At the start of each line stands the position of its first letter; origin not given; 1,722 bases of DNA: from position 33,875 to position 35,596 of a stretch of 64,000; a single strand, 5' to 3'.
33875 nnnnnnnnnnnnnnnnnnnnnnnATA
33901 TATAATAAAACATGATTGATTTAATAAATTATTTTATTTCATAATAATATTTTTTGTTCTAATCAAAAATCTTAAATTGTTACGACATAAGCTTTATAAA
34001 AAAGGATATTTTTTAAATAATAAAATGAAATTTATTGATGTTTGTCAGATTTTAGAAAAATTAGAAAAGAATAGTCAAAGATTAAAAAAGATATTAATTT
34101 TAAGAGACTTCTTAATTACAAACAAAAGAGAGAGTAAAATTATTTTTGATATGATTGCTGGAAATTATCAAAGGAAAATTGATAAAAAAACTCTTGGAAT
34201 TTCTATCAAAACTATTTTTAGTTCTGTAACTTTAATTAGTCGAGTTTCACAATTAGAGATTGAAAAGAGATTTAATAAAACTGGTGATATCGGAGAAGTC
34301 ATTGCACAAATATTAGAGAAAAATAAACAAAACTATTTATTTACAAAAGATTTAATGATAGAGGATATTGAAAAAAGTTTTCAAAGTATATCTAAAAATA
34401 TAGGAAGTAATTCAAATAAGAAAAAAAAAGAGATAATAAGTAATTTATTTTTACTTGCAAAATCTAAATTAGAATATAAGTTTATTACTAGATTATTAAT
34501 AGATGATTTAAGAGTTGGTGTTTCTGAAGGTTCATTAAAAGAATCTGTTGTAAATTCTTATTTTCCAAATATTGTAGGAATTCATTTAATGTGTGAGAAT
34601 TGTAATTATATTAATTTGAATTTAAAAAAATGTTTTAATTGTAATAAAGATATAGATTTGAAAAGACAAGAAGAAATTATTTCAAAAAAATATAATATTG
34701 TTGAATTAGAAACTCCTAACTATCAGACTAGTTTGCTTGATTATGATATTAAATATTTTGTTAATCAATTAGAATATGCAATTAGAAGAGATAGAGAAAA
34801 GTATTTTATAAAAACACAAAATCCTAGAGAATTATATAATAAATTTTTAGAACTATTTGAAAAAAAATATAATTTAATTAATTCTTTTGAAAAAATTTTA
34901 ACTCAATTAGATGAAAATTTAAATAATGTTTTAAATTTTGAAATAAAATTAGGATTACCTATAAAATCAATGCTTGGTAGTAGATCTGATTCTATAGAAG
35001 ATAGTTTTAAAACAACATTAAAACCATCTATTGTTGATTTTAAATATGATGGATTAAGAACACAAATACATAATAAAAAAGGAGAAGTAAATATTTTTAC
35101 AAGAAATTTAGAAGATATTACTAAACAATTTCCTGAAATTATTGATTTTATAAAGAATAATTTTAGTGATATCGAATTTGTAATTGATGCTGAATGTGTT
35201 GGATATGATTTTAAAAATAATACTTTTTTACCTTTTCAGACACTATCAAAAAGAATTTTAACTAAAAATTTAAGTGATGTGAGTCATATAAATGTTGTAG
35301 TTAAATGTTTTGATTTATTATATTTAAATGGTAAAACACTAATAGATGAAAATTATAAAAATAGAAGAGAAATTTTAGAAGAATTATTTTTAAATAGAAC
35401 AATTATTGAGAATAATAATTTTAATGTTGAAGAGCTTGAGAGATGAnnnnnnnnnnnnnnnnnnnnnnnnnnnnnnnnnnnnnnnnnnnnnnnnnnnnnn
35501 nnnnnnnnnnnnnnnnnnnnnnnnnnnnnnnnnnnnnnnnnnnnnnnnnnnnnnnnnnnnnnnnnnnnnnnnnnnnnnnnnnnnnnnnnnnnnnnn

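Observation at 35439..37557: One-gene cassette bounded by 67-bp direct repeats, carrying a pilin-signal BspA-like adhesin and cutting off the DNA ligase ORF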

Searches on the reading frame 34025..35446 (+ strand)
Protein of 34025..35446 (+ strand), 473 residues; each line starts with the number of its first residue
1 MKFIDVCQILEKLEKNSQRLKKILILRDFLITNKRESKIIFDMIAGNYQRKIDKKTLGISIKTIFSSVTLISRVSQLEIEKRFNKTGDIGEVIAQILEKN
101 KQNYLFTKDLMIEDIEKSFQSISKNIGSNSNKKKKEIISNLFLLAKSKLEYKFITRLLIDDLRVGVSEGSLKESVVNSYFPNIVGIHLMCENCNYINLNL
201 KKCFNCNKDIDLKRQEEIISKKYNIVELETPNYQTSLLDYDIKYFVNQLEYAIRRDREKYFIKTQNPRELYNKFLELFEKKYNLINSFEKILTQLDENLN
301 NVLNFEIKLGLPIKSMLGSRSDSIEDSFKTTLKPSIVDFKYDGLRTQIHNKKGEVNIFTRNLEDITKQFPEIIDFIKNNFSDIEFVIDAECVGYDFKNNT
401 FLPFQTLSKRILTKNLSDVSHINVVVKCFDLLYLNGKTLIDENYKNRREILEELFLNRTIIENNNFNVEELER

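Call 10: search_protein_families(library=pfam, proteins=[window:34025-35443:+], max_evalue=0.01)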
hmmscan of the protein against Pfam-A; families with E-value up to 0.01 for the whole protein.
window:34025-35443:+ (473 aa): 2 families
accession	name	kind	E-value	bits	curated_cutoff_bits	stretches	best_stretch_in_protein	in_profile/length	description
PF01068.26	DNA_ligase_A_M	-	2e-36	126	26.2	1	316-456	2-147/204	ATP dependent DNA ligase domain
PF04675.19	DNA_ligase_A_N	-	2.8e-24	86.7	24.6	1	3-172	2-170/174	DNA ligase N terminus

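Call 12: find_encoding_contigs(protein=window:34025-35446:+, flank=10000, max_places=10)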
Protein window:34025-35446:+ (473 aa): 2 contigs read that carry it; 2 places shown.
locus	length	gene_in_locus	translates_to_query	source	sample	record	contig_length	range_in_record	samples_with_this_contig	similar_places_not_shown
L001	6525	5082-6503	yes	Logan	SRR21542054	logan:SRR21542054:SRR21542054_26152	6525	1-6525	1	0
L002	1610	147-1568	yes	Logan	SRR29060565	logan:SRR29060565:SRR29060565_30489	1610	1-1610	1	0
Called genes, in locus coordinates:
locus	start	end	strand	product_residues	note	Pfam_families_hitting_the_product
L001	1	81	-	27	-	?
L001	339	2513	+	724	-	PF02359:CDC48_N, PF02933:CDC48_2 (weak), PF05496:RuvB_N, PF13191:AAA_16 (weak), PF00004:AAA, PF07724:AAA_2 (weak), PF17862:AAA_lid_3, PF00004:AAA, +27 more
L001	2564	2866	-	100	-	PF01817:CM_2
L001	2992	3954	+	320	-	PF03215:Rad17 (weak), PF05496:RuvB_N, PF13177:DNA_pol3_delta2, PF00004:AAA, PF25361:AAA_lid_RFC1 (weak), PF08542:Rep_fac_C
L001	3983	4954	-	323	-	PF01207:Dus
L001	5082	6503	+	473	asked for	PF04675:DNA_ligase_A_N, PF01068:DNA_ligase_A_M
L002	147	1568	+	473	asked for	PF04675:DNA_ligase_A_N, PF01068:DNA_ligase_A_M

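Call 20: find_related_loci(query=window:34025-35443:+, collection=genome_contigs, flank=10000)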
Query window:34025-35443:+ (473 aa) in genome_contigs; peptide patterns used: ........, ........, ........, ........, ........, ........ (x = any residue, [..] = any of these).
355 stretches matched a pattern, but none encodes a relative of the query by tblastn (E <= 1e-3).

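Call 21: find_homologous_proteins(query=window:34025-35443:+, max_evalue=1e-10)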
Query window:34025-35443:+ (473 aa): 248 proteins with E <= 1e-10 among 8000 candidates; the best 120 are listed.
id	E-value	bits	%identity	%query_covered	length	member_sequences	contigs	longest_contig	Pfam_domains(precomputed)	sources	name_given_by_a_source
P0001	8.3e-298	1005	100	100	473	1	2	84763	PF04675.20,PF01068.27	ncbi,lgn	ncbi:MAG: hypothetical protein ACOC16_00675 [Nanoarchaeota archaeon]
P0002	9.1e-205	699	64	100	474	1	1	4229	PF04675.20,PF01068.27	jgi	jgi:ATP-dependent DNA ligase I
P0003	6.3e-187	640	61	100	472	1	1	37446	PF04675.20,PF01068.27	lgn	-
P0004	1.6e-180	619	59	100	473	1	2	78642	PF04675.20,PF01068.27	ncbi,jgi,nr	ncbi:MAG: hypothetical protein PF569_07470 [Candidatus Woesearchaeota archaeon]|jgi:ATP-dependent DN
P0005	1.7e-178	612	58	100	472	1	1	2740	PF04675.20,PF01068.27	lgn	-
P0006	1.3e-177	609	58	100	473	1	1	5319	PF04675.20,PF01068.27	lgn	-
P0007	2.7e-167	575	57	100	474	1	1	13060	PF04675.20,PF01068.27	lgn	-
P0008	5.8e-166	571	56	100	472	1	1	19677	PF04675.20,PF01068.27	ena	-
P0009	5.5e-164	564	56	100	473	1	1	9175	PF04675.20,PF01068.27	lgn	-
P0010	3.1e-162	559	56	100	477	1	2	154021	PF04675.20,PF01068.27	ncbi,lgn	-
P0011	4.6e-162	558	55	100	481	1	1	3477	PF04675.20,PF01068.27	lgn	-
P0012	1.3e-161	557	57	97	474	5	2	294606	PF04675.20,PF01068.27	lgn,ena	-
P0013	4.0e-161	555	56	100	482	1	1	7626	PF04675.20,PF01068.27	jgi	-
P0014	1.3e-159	550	55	100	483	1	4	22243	PF04675.20,PF01068.27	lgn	-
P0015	6.9e-159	548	55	99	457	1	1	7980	PF04675.20,PF01068.27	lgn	-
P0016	1.9e-158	546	53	100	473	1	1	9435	PF04675.20,PF01068.27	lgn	-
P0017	5.1e-158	545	52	100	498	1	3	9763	PF04675.20,PF01068.27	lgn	-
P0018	7.5e-158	544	54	100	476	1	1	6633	PF04675.20,PF01068.27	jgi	-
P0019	2.0e-157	543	56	100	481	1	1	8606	PF04675.20,PF01068.27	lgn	-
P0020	4.4e-157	542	55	98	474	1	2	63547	PF04675.20,PF01068.27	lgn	-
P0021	8.0e-157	541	54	100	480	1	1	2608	PF04675.20,PF01068.27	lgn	-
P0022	1.4e-156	540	55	99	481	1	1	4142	PF04675.20,PF01068.27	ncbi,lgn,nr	ncbi:MAG: hypothetical protein KC550_03605 [Nanoarchaeota archaeon]|nr:hypothetical protein [Nanoarc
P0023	2.5e-156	539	54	100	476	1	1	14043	PF04675.20,PF01068.27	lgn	-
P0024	1.6e-155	537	54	100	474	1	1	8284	PF04675.20,PF01068.27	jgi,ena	-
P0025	2.0e-155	536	56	97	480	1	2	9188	PF04675.20,PF01068.27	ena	-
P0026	2.7e-155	536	53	100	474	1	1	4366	PF04675.20,PF01068.27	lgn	-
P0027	3.7e-155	535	56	97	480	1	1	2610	PF04675.20,PF01068.27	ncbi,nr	ncbi:MAG: hypothetical protein KC589_01725 [Nanoarchaeota archaeon]|nr:hypothetical protein [Nanoarc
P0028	3.9e-155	535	53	100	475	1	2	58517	PF04675.20,PF01068.27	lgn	-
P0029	1.3e-154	534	56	100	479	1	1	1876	PF04675.20,PF01068.27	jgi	-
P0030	1.9e-154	533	54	99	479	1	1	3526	PF04675.20,PF01068.27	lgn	-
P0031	1.2e-153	530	51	100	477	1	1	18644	PF04675.20,PF01068.27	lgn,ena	-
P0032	2.3e-153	530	52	100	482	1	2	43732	PF04675.20,PF01068.27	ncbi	-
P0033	4.8e-153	528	53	98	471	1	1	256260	PF04675.20,PF01068.27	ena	-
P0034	1.8e-150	520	54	100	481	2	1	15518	PF04675.20,PF01068.27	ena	-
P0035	2.9e-150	519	52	98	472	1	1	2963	PF04675.20,PF01068.27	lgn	-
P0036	4.9e-150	519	53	100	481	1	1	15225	PF04675.20,PF01068.27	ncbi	-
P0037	9.1e-150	518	54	100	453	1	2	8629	PF04675.20,PF01068.27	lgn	-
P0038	1.3e-149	517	51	100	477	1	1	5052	PF04675.20,PF01068.27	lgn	-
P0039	2.0e-148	513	53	100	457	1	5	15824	PF04675.20,PF01068.27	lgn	-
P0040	3.7e-148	512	54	100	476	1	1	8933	PF04675.20,PF01068.27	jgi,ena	-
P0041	5.5e-148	512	53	100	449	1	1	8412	PF04675.20,PF01068.27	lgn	-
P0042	3.1e-147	509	50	100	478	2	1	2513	PF04675.20,PF01068.27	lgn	-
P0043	4.6e-147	509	52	100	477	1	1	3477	PF04675.20,PF01068.27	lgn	-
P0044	2.2e-146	506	52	100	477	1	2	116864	PF04675.20,PF01068.27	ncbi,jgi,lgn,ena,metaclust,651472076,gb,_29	metaclust:\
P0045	2.6e-146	506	52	100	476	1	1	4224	PF04675.20,PF01068.27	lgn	-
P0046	1.8e-145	503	51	97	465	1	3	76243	PF04675.20,PF01068.27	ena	-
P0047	5.2e-145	502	51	100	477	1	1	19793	PF04675.20,PF01068.27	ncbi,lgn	-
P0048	6.0e-145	502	53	100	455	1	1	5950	PF04675.20,PF01068.27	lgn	-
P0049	7.3e-145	501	52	98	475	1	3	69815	PF04675.20,PF01068.27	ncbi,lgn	-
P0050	2.1e-144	500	51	100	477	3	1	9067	PF04675.20,PF01068.27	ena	-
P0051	2.8e-144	500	51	98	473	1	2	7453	PF04675.20,PF01068.27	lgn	-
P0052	3.6e-144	499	50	97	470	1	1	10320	PF04675.20,PF01068.27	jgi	jgi:ATP-dependent DNA ligase I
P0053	4.1e-144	499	50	100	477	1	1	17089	PF04675.20,PF01068.27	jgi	jgi:ATP-dependent DNA ligase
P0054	5.7e-144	499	50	100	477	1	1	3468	PF04675.20,PF01068.27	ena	-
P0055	5.3e-143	495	51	100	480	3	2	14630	PF04675.20,PF01068.27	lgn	-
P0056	1.2e-142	494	49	100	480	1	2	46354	PF04675.20,PF01068.27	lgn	-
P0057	3.9e-142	492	51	100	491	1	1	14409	PF04675.20,PF01068.27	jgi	jgi:ATP-dependent DNA ligase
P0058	6.3e-142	492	51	100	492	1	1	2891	PF04675.20,PF01068.27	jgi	jgi:ATP-dependent DNA ligase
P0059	8.8e-142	491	49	97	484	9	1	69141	PF04675.20,PF01068.27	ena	-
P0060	4.1e-141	489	50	100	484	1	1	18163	PF04675.20,PF01068.27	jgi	-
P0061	7.3e-141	488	52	100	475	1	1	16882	PF04675.20,PF01068.27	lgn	-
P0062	9.9e-141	488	52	98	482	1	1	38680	PF04675.20,PF01068.27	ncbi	-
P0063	8.8e-140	485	50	97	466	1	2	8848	PF04675.20,PF01068.27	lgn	-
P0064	9.8e-140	485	50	97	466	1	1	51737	PF04675.20,PF01068.27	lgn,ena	-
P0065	1.7e-138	481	49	100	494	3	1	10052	PF04675.20,PF01068.27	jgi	jgi:ATP-dependent DNA ligase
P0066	2.8e-138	480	48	100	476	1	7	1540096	PF04675.20,PF01068.27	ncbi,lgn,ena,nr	ncbi:hypothetical protein H6501_01060 [Candidatus Woesearchaeota archaeon]|nr:hypothetical protein [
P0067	4.1e-138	479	53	96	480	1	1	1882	PF04675.20,PF01068.27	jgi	-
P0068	1.6e-137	477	51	100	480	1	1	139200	PF04675.20,PF01068.27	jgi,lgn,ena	-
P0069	4.7e-136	472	49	100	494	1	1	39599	PF04675.20,PF01068.27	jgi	jgi:ATP-dependent DNA ligase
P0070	5.1e-136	472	51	100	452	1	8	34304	PF04675.20,PF01068.27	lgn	-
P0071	2.3e-135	470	49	97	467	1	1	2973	PF04675.20,PF01068.27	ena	-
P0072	1.3e-132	461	50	100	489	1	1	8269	PF04675.20,PF01068.27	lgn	-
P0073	3.1e-132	460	59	75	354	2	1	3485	PF04675.20,PF01068.27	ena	-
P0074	4.8e-131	456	47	100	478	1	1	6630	PF04675.20,PF01068.27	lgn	-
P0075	6.6e-127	442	45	100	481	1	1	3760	PF04675.20,PF01068.27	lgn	-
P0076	1.7e-124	434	46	100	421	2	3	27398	PF04675.20,PF01068.27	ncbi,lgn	-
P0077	2.0e-123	431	50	91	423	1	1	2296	PF04675.20,PF01068.27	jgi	jgi:DNA ligase-1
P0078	2.5e-123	431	48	97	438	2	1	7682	PF04675.20,PF01068.27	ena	-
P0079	3.6e-122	427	47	98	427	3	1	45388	PF04675.20,PF01068.27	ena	-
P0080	3.7e-121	423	45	100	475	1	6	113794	PF04675.20,PF01068.27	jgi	jgi:ATP-dependent DNA ligase I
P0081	8.9e-118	412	58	42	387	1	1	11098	PF04675.20,PF01068.27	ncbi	-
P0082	7.3e-117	409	48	100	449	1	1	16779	PF04675.20,PF01068.27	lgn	-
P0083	1.2e-115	405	46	100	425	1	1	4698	PF04675.20,PF01068.27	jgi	jgi:DNA ligase-1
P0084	5.0e-115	403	45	98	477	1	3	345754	PF04675.20,PF01068.27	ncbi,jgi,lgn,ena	-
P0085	2.6e-106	374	45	100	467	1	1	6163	PF04675.20,PF01068.27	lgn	-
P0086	3.2e-104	368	55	72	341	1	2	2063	PF04675.20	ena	-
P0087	4.3e-103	364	46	97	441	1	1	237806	PF04675.20,PF01068.27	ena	-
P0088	9.4e-99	350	43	99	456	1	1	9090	PF04675.20,PF01068.27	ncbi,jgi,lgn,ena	-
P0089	1.6e-98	349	43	98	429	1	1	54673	PF04675.20,PF01068.27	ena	-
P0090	1.5e-93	332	43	97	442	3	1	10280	PF04675.20,PF01068.27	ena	-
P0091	1.3e-74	270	52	53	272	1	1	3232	PF01068.27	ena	-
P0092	1.6e-63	233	31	98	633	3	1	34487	PF04675.20,PF01068.27,PF04679.22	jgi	jgi:ATP-dependent DNA ligase I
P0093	2.0e-60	223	32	96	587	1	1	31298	PF04675.20,PF01068.27,PF04679.22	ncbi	ncbi:MAG: ATP-dependent DNA ligase [Candidatus Woesearchaeota archaeon]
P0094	7.9e-60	221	28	98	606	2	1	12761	PF04675.20,PF01068.27,PF04679.22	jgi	jgi:DNA ligase-1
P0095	1.5e-58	217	39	41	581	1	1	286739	PF04675.20,PF09414.16,PF01068.27,PF04679.22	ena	-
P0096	9.4e-58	214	36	39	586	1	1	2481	PF04675.20,PF01068.27,PF04679.22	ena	-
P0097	1.1e-57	214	29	96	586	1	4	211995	PF04675.20,PF01068.27,PF04679.22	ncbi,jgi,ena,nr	ncbi:ATP-dependent DNA ligase [Candidatus Woesearchaeota archaeon]|nr:ATP-dependent DNA ligase [Cand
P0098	1.6e-57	214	30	96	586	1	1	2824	PF04675.20,PF01068.27,PF04679.22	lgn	-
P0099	2.9e-57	213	40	40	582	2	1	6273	PF04675.20,PF01068.27,PF04679.22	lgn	-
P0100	1.2e-56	211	38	39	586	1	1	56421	PF04675.20,PF01068.27,PF04679.22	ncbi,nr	ncbi:ATP-dependent DNA ligase [Candidatus Woesearchaeota archaeon]|nr:ATP-dependent DNA ligase [Cand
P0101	1.2e-56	211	34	40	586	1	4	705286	PF04675.20,PF01068.27,PF04679.22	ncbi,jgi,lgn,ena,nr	ncbi:ATP-dependent DNA ligase [Candidatus Woesearchaeota archaeon]|nr:ATP-dependent DNA ligase [Cand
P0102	6.1e-56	208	30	96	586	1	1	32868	PF04675.20,PF01068.27,PF04679.22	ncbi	-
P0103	4.8e-55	205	37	37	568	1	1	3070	PF04675.20,PF01068.27,PF04679.22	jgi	jgi:DNA ligase-1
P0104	5.1e-55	205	39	42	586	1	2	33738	PF04675.20,PF01068.27,PF04679.22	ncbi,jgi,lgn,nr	ncbi:ATP-dependent DNA ligase [Candidatus Woesearchaeota archaeon]|nr:ATP-dependent DNA ligase [Cand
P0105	5.2e-55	205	28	96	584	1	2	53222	PF04675.20,PF01068.27,PF04679.22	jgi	-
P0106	1.2e-54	204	38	39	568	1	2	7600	PF04675.20,PF01068.27,PF04679.22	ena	-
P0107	1.7e-54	204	29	99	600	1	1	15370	PF04675.20,PF01068.27,PF04679.22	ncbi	-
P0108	8.9e-54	201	38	41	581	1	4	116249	PF04675.20,PF01068.27,PF04679.22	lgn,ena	-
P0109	1.4e-53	201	28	96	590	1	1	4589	PF04675.20,PF01068.27,PF04679.22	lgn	-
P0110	3.3e-53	199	39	42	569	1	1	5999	PF04675.20,PF01068.27,PF04679.22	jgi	jgi:DNA ligase-1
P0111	7.3e-53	198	39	38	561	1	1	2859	PF04675.20,PF01068.27,PF04679.22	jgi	-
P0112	8.5e-53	198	34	41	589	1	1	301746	PF04675.20,PF01068.27,PF04679.22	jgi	-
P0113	2.9e-52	196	35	39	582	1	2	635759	PF04675.20,PF01068.27,PF04679.22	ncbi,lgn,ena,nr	ncbi:MAG: ATP-dependent DNA ligase [Nanoarchaeota archaeon]|nr:ATP-dependent DNA ligase [Nanoarchaeo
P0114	5.1e-52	196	27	97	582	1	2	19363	PF04675.20,PF01068.27,PF04679.22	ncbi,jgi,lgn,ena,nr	ncbi:hypothetical protein AYK26_07185 [Euryarchaeota archaeon SM23-78]|nr:MAG: hypothetical protein 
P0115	1.2e-51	194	29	96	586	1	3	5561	PF04675.20,PF01068.27,PF04679.22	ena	-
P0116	1.3e-51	194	34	43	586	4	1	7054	PF04675.20,PF01068.27,PF04679.22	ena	-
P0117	5.5e-51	192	28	96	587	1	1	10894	PF04675.20,PF01068.27,PF04679.22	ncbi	-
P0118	9.7e-51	191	27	99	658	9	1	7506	PF04675.20,PF01068.27,PF04679.22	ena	-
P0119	1.4e-49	187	40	34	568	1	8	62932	PF04675.20,PF01068.27,PF04679.22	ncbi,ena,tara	tara:strand:- start:24353 stop:26059 length:1707 start_codon:yes stop_codon:yes gene_type:complete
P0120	2.6e-49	187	33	43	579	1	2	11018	PF04675.20,PF01068.27,PF04679.22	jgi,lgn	jgi:DNA ligase-1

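Call 22: find_encoding_contigs(protein=P0002, flank=6000, max_places=3)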
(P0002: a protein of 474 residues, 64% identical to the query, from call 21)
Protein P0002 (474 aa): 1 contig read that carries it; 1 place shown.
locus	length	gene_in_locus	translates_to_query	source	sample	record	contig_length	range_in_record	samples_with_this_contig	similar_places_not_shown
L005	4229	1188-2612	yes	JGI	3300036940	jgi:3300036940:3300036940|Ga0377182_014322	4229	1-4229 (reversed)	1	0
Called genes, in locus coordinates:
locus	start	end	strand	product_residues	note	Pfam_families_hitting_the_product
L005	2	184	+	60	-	?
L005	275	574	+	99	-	-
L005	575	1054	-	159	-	PF01025:GrpE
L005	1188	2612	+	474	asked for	PF04675:DNA_ligase_A_N, PF01068:DNA_ligase_A_M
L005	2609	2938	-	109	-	-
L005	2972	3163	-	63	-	PF01599:Ribosomal_S27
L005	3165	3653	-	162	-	PF03946:Ribosomal_L11_N, PF00298:Ribosomal_L11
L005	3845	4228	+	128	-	?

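Call 23: find_encoding_contigs(protein=P0003, flank=6000, max_places=3)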
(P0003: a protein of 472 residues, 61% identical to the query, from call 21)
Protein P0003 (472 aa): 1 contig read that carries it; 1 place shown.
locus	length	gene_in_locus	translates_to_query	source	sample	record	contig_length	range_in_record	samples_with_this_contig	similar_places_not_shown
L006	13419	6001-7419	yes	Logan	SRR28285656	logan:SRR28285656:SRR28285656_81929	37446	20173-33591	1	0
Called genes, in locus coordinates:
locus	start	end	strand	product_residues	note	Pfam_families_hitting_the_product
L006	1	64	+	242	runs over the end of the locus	PF01912:eIF-6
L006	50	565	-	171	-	PF01202:SKI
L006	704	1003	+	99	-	-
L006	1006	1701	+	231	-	PF03796:DnaB_C (weak), PF06745:ATPase, PF13481:AAA_25, PF23442:DUF7125 (weak)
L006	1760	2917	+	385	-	-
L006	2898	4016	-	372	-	-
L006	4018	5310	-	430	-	PF00155:Aminotran_1_2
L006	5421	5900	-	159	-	PF01025:GrpE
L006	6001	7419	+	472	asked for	PF04675:DNA_ligase_A_N, PF01068:DNA_ligase_A_M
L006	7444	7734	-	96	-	PF04010:DUF357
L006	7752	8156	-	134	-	PF01873:eIF-5_eIF-2B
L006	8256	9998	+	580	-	PF00749:tRNA-synt_1c, PF03950:tRNA-synt_1c_C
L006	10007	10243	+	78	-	-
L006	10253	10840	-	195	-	-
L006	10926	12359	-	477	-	PF04055:Radical_SAM, PF13353:Fer4_12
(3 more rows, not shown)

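Call 24: find_encoding_contigs(protein=P0004, flank=6000, max_places=3)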
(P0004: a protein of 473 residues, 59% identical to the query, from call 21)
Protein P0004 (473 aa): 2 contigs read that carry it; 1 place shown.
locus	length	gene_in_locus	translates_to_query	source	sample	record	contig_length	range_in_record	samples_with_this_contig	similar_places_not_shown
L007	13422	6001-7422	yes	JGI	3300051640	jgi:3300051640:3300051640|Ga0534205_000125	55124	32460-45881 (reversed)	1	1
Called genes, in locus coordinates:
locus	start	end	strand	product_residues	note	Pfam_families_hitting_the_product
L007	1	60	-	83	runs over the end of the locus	PF26604:CBU_0592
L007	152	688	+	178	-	-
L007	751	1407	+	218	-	-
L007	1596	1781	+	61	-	PF01872:RibD_C (weak)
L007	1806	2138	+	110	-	PF01872:RibD_C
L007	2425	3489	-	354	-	PF21088:MS_channel_1st (weak), PF00924:MS_channel_2nd, PF21082:MS_channel_3rd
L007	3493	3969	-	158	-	PF26602:HVO_2718_N, PF01381:HTH_3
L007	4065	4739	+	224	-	PF01912:eIF-6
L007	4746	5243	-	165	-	PF01202:SKI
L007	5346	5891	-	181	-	PF01025:GrpE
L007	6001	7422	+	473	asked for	PF04675:DNA_ligase_A_N, PF01068:DNA_ligase_A_M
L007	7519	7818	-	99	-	PF04010:DUF357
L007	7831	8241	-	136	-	PF01873:eIF-5_eIF-2B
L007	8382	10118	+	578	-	PF00749:tRNA-synt_1c, PF03950:tRNA-synt_1c_C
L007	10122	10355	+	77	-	-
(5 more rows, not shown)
